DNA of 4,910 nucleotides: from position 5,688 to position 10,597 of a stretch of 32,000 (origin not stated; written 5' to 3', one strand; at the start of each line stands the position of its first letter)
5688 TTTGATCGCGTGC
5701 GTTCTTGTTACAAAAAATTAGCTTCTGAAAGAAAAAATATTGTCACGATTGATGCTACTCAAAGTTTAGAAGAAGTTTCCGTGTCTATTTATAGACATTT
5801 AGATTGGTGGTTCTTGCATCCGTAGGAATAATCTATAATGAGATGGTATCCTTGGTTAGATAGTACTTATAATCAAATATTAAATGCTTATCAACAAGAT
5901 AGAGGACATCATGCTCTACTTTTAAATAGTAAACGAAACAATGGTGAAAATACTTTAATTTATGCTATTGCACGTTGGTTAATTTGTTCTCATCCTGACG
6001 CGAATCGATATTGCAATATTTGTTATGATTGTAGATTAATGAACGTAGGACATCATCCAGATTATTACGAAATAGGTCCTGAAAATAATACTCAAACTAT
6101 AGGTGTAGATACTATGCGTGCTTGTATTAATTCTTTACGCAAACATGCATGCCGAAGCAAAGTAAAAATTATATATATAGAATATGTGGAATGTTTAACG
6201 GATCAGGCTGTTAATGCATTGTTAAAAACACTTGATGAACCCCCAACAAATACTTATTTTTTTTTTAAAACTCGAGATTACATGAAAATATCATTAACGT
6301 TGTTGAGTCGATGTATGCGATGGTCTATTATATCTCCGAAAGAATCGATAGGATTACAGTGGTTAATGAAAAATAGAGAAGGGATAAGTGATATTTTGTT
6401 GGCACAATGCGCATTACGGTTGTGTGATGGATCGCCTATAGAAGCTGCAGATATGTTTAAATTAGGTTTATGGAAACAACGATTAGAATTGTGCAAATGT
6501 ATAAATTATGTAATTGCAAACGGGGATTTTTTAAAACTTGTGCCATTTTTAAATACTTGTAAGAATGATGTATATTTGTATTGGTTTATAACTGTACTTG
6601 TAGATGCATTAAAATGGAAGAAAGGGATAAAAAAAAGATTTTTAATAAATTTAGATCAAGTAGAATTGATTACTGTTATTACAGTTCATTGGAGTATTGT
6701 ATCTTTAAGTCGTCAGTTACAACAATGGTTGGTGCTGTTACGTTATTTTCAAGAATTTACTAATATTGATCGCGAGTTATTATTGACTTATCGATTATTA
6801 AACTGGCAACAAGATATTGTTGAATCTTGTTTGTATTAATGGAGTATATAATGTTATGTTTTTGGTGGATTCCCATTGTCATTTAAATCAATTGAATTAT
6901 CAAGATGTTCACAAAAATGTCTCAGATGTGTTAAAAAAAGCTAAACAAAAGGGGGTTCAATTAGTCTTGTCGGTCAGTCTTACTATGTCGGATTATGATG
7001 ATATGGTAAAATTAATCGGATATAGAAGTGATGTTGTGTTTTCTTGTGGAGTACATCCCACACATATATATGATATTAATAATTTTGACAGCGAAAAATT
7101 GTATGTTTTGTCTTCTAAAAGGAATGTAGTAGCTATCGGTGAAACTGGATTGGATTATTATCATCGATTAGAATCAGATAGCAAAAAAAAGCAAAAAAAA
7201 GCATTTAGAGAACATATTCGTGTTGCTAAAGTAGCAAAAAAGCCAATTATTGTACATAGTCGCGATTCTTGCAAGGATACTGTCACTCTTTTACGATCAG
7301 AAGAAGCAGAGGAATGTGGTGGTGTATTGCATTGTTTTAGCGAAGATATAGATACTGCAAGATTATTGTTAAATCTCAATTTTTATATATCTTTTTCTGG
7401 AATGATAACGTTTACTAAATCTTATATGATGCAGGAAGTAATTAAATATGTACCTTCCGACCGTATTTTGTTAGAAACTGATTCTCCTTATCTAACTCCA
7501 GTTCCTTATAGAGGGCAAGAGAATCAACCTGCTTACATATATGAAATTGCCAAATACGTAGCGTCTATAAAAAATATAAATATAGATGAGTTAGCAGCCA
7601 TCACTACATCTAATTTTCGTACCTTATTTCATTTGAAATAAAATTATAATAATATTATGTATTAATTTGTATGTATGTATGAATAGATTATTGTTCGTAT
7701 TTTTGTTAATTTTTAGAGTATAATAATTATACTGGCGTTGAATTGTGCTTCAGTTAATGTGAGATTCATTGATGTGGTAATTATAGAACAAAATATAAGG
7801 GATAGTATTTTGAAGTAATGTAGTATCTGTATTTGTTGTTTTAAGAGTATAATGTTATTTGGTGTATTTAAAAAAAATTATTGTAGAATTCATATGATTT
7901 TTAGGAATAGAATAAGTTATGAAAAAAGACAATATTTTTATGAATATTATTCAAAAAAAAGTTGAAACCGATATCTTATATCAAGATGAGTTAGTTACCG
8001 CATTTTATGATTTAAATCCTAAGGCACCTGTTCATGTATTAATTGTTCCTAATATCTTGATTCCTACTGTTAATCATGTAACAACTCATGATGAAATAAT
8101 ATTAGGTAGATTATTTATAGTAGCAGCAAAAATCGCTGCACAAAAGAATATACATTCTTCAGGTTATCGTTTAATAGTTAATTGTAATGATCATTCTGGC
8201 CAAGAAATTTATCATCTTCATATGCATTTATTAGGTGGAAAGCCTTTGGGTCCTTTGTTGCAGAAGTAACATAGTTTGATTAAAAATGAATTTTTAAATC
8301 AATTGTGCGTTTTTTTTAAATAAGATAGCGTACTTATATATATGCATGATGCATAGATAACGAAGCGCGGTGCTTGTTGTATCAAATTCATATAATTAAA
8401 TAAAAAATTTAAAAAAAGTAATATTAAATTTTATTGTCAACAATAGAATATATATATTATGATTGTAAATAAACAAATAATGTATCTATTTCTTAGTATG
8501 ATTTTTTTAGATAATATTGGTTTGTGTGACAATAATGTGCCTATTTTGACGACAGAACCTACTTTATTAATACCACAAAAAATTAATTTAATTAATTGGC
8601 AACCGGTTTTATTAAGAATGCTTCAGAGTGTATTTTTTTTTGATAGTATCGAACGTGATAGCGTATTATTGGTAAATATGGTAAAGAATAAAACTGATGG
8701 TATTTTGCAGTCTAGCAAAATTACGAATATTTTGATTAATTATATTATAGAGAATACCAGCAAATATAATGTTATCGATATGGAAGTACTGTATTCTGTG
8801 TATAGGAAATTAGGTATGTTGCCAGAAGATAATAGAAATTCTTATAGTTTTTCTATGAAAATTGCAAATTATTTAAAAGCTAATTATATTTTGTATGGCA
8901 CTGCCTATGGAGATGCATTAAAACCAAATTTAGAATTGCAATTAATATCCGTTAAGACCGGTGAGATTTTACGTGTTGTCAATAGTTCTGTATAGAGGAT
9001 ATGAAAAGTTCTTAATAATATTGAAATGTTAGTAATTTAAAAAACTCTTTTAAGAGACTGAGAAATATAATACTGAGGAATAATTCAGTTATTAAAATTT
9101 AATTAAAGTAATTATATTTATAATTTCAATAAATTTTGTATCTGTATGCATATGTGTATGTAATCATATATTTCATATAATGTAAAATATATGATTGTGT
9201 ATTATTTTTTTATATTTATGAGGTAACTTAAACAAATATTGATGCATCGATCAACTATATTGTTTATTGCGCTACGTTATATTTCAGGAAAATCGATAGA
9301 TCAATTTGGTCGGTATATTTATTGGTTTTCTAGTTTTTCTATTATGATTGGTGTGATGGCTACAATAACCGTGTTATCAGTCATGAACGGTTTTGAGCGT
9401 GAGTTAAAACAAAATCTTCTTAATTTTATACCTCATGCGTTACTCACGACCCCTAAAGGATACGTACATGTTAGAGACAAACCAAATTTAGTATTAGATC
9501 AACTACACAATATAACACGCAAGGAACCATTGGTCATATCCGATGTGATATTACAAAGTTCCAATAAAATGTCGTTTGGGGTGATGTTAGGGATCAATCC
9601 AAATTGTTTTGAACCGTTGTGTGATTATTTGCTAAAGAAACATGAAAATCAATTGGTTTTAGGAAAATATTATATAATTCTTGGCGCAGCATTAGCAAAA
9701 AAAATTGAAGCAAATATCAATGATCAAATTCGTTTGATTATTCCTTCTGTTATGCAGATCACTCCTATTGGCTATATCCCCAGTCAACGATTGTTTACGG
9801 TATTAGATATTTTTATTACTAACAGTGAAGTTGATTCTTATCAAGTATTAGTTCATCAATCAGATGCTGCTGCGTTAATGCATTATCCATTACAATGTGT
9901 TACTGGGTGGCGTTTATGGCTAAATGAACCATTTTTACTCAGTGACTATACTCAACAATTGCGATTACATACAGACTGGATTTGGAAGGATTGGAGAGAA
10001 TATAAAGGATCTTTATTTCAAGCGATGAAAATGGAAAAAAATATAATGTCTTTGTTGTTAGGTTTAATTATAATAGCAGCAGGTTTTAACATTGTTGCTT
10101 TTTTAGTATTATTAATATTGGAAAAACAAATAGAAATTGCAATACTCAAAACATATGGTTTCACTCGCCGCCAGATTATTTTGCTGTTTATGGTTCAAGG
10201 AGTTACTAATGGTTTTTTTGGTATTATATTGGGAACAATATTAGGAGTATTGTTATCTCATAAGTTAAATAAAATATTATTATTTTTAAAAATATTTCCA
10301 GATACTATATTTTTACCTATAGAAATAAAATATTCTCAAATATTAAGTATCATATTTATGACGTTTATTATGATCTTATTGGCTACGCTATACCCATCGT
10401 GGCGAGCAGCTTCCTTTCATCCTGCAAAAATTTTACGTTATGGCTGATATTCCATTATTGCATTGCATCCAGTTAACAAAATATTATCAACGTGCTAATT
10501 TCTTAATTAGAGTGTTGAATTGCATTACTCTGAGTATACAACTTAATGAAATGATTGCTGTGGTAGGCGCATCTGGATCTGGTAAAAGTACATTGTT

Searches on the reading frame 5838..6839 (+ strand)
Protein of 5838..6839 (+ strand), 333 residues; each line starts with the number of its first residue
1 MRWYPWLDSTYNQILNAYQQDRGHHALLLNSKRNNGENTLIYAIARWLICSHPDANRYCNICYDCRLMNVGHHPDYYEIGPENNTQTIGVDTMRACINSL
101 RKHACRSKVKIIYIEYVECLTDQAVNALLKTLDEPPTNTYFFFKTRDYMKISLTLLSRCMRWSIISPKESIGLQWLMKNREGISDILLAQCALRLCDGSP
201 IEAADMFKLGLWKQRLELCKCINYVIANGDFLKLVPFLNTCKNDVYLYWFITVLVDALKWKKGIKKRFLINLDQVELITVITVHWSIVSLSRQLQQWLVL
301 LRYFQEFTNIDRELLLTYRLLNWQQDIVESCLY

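Call 40: search_protein_families(library=ncbifam, proteins=[window:5838-6839:+], max_evalue=1e-10)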
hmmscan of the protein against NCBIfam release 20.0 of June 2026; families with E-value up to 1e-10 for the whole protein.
window:5838-6839:+ (333 aa): 48 families (the best 25 are shown)
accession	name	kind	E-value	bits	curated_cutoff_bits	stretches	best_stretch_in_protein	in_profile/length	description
NF005941.0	PRK07993.1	equivalog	1.2e-97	327.4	477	1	1-328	1-324/334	DNA polymerase III subunit delta'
NF005362.0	PRK06871.1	equivalog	6.6e-63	212.8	456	1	2-320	3-317/327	DNA polymerase III subunit delta'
NF004310.0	PRK05707.1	equivalog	2.5e-51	175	280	1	3-324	4-322/328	DNA polymerase III subunit delta'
TIGR00678.1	holB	equivalog_domain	7.8e-49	165.8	180.6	1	12-202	2-187/188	DNA polymerase III subunit delta'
NF004759.0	PRK06090.1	equivalog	4.6e-45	154.4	457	1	3-317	4-307/319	DNA polymerase III subunit delta'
NF006430.0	PRK08699.1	equivalog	6e-29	101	481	1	4-185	3-188/325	DNA polymerase III subunit delta'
TIGR02397.1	dnaX_nterm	equivalog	1.5e-28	100.1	250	1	12-163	24-172/355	DNA polymerase III subunit gamma/tau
NF005408.0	PRK06964.1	equivalog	1.2e-26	93.9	483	1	86-190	110-214/342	DNA polymerase III subunit delta'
NF011514.0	PRK14953.1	equivalog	2e-26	93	536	1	12-167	26-178/488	DNA polymerase III subunits gamma and tau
NF005972.1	PRK08058.1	equivalog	5.7e-26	91.5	340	1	12-164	15-165/328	DNA polymerase III subunit delta'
NF011526.0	PRK14965.1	equivalog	6.2e-26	91.3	670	1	15-162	29-173/578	DNA polymerase III subunits gamma and tau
NF006585.0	PRK09111.1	equivalog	7.6e-25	87.6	604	1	14-163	52-203/616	DNA polymerase III subunit gamma/tau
NF004046.1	PRK05563.1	equivalog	9.5e-25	87.5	400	1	16-163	29-173/567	DNA polymerase III subunit gamma/tau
NF006429.0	PRK08691.1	equivalog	4e-24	85.2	969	1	14-164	28-175/709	DNA polymerase III subunits gamma and tau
NF005942.0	PRK07994.1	equivalog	4.3e-24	85.5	613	1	14-163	28-174/655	DNA polymerase III subunit gamma/tau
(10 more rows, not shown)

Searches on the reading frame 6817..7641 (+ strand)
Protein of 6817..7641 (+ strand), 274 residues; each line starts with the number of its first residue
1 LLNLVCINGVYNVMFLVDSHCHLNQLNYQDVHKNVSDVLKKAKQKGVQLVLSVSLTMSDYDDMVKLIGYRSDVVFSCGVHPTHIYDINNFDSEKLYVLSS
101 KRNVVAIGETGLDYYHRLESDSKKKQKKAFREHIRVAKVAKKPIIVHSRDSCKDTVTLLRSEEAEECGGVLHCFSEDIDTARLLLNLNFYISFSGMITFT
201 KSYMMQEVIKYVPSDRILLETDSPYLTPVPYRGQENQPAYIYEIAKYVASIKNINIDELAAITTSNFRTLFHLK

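Call 40: search_protein_families(library=ncbifam, proteins=[window:6817-7641:+], max_evalue=1e-10)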
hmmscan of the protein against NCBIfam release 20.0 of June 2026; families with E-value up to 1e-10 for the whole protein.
window:6817-7641:+ (274 aa): 5 families
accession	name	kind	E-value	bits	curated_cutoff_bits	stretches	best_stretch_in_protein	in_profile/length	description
NF008075.0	PRK10812.1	equivalog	1.4e-105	352.3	438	1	14-273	1-256/265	metal-dependent hydrolase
TIGR00010.1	TIGR00010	subfamily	1.7e-84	283.2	206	1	16-273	1-253/253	YchF/TatD family DNA exonuclease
NF007745.0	PRK10425.1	equivalog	2.1e-37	128.8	395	1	29-273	11-258/260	3'-5' ssDNA/RNA exonuclease TatD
NF008522.0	PRK11449.1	equivalog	4e-29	101.5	481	1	16-273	5-258/259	metal-dependent hydrolase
NF041926.1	QatD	equivalog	9.5e-28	96.9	230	1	18-270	1-239/239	Qat anti-phage system TatD family nuclease QatD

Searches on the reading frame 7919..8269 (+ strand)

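Call 40: search_protein_families(library=ncbifam, proteins=[window:7919-8269:+], max_evalue=1e-10)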
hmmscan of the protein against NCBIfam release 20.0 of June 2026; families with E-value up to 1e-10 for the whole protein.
window:7919-8269:+ (116 aa): 2 families
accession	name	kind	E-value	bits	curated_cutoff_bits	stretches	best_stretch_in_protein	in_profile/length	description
NF007965.0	PRK10687.1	equivalog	9.5e-51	170.9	206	1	1-115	1-115/119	purine nucleoside phosphoramidase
NF045834.1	M_plasma_HinT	exception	2.8e-20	73.1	130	1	6-105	1-99/102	histidine triad protein HinT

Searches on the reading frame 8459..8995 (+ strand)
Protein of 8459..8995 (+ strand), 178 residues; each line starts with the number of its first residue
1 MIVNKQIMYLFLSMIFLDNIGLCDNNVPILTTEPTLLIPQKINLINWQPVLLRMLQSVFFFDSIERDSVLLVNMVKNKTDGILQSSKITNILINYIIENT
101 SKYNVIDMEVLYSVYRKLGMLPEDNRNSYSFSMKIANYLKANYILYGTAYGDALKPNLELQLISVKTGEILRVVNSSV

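Call 40: search_protein_families(library=ncbifam, proteins=[window:8459-8995:+], max_evalue=1e-10)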
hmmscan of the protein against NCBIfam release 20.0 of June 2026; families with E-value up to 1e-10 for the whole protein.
window:8459-8995:+ (178 aa): 1 family
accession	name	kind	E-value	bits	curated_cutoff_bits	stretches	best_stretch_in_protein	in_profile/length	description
TIGR02722.1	lp_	equivalog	1.3e-15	57.9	110.55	1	63-171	63-180/189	penicillin-binding protein activator LpoB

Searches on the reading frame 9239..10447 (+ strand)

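Call 40: search_protein_families(library=ncbifam, proteins=[window:9239-10447:+], max_evalue=1e-10)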
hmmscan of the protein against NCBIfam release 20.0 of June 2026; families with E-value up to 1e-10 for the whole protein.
window:9239-10447:+ (402 aa): 4 families
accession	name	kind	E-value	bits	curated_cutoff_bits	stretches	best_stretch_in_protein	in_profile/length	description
NF008076.0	PRK10814.1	exception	4.8e-149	496.7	473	1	2-401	1-398/399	lipoprotein-releasing ABC transporter permease subunit LolC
TIGR02212.1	lolCE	equivalog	1.1e-110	370.4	362.45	1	7-401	3-410/411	lipoprotein-releasing ABC transporter permease subunit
NF008357.0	PRK11146.1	exception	1.7e-54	185.3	439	1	4-399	3-411/414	lipoprotein-releasing ABC transporter permease subunit LolE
TIGR02213.1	lolE_release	exception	2.4e-47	161.7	540.35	1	6-399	2-408/411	lipoprotein-releasing ABC transporter permease subunit LolE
